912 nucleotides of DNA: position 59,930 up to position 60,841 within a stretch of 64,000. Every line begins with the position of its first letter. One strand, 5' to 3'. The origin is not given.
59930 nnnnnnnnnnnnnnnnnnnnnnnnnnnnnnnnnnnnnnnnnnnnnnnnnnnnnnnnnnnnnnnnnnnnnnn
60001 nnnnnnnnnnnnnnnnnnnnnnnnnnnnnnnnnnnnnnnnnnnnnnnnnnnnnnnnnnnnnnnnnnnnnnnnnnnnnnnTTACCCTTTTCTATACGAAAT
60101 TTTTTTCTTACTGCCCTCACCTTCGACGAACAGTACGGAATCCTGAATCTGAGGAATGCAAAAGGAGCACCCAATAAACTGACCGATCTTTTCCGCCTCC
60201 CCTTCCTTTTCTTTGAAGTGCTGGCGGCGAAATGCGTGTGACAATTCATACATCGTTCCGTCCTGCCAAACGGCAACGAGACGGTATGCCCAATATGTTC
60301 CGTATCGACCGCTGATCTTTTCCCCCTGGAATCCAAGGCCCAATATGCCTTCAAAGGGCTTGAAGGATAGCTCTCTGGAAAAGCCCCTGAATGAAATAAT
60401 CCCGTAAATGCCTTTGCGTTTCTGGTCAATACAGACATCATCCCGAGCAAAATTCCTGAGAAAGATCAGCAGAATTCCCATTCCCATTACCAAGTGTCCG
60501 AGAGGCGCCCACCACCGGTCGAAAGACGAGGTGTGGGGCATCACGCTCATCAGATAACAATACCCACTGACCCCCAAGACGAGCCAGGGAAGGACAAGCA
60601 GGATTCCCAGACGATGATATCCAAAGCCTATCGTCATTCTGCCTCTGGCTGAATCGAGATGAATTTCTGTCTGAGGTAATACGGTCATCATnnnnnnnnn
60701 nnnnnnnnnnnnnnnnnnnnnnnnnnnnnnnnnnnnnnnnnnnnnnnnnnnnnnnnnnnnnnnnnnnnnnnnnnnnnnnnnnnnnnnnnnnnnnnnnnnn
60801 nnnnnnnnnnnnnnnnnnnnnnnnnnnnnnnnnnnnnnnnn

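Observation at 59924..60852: GC-rich 0.9-kb islet flanked by 26-bp near-perfect direct repeats carrying one membrane-protein gene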

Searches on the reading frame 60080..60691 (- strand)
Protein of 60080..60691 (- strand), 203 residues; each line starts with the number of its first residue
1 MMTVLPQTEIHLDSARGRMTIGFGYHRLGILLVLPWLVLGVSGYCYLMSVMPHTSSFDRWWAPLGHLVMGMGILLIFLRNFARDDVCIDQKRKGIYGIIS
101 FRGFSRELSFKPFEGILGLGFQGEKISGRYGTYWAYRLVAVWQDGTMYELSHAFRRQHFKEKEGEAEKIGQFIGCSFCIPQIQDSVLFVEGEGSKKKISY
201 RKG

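Call 7: search_protein_families(library=pfam, proteins=[window:60080-60691:-], max_evalue=0.1)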
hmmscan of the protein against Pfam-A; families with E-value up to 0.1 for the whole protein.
window:60080-60691:- (203 aa): 0 families

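Call 11: find_homologous_proteins(query=window:60080-60691:-, max_evalue=0.01)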
Query window:60080-60691:- (203 aa): 1 proteins with E <= 0.01 among 194 candidates.
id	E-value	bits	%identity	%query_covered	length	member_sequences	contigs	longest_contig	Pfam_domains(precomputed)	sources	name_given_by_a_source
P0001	8.0e-136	468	100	100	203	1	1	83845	-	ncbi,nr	ncbi:MAG: hypothetical protein HQM10_25115 [Candidatus Riflebacteria bacterium]|nr:hypothetical prot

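Call 13: find_encoding_contigs(protein=P0001, flank=10000)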
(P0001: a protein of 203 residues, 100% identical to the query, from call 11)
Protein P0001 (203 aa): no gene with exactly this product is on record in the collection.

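Call 20: search_protein_representatives(protein=window:60080-60691:-)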
Query: 203 residues. Proteins with E-value up to 0.001 (for the whole library): 15; up to 1e-10: 3; up to 1e-30: 2. The best 15 are listed.
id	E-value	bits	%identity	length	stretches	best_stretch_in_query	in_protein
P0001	2.6e-136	468.2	100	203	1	1-203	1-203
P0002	1.3e-45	171.8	48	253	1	2-202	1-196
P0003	1.6e-24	102.9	33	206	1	3-201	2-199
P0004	6.0e-07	45.4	30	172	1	89-199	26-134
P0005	1.1e-05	41.3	28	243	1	39-178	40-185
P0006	1.9e-05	40.5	29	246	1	54-181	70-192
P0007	1.9e-05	40.5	34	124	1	116-186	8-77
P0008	3.2e-05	39.8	35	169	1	99-181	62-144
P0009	5.9e-05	38.9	23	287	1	33-196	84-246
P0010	7.4e-05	38.6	27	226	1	65-196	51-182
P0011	1.8e-04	37.3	26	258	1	75-200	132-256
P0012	2.1e-04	37.1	27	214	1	29-182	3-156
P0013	2.1e-04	37.1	32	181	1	63-187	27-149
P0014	2.4e-04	36.9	28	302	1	65-186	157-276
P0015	2.9e-04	36.6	28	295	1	28-180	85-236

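Call 22: find_encoding_contigs(protein=P0002, flank=10000)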
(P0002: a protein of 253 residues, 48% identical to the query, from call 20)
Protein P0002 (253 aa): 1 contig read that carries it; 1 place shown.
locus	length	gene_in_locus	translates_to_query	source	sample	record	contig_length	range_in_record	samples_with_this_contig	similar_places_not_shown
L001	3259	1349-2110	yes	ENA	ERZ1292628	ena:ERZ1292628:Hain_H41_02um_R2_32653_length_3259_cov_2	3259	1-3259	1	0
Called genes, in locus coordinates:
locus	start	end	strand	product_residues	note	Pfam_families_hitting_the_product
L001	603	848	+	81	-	PF07362:CcdA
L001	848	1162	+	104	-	PF01845:CcdB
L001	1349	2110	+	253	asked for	-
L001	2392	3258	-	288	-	?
